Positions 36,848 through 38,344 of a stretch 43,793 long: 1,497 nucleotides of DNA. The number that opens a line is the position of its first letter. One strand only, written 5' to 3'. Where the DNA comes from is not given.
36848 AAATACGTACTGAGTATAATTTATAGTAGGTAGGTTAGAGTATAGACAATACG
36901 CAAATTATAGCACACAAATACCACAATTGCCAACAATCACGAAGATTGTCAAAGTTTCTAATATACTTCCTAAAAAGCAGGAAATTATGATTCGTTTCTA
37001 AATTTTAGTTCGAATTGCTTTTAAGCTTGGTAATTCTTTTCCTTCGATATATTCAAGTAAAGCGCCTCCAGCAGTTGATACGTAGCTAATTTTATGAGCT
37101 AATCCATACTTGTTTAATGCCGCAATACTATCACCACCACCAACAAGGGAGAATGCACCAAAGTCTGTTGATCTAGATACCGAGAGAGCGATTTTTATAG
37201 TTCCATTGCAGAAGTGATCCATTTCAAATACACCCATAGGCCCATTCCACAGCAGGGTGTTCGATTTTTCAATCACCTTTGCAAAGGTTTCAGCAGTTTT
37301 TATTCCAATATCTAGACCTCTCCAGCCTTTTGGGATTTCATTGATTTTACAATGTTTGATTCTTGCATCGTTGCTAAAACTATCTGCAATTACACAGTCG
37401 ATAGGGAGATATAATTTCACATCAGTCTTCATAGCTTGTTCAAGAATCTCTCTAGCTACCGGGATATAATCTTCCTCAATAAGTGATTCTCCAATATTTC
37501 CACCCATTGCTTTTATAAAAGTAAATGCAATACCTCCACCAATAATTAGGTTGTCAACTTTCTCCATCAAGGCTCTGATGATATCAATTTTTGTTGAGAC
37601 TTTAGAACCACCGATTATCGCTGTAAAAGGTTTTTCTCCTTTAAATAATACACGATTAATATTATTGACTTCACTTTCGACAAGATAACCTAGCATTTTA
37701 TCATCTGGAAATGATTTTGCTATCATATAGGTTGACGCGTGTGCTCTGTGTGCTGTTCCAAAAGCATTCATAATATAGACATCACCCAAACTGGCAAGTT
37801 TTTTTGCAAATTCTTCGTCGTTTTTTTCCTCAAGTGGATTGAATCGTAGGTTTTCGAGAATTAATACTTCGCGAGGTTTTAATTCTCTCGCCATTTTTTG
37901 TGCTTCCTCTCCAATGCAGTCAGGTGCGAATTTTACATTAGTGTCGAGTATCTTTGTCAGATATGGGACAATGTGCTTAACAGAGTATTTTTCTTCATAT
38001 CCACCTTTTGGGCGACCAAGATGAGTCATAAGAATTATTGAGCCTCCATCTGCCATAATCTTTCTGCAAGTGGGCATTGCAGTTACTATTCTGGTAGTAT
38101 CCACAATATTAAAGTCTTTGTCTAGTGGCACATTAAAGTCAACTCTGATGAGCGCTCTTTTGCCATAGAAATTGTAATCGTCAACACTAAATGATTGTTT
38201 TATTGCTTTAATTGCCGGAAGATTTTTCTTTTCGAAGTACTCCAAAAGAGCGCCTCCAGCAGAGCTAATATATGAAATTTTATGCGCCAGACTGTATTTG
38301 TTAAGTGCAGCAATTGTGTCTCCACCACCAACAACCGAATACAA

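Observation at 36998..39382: Head-to-tail fusion of two complete phosphoglycerate kinases in a single 794-aa ORF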

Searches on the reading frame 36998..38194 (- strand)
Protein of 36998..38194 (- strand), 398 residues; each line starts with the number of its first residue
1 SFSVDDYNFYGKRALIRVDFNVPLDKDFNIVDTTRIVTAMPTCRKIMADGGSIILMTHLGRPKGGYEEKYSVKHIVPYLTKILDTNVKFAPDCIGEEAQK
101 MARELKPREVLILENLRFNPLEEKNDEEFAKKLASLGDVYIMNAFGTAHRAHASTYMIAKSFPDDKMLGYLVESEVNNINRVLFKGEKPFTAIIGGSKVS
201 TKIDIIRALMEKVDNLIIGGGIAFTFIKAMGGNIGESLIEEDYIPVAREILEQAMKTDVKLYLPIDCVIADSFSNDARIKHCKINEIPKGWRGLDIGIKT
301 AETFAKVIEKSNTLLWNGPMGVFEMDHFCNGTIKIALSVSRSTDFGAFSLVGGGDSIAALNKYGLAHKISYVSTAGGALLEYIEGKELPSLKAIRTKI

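Call 56: search_protein_families(library=ncbifam, proteins=[window:36998-38194:-], max_evalue=0.00001)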
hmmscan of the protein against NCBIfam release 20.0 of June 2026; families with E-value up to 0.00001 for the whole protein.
window:36998-38194:- (398 aa): 1 family
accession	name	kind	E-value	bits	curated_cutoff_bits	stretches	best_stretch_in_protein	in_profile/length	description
NF010569.0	PRK13962.1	equivalog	1.5e-150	502.4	883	1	3-396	5-393/645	bifunctional phosphoglycerate kinase/triosephosphate isomerase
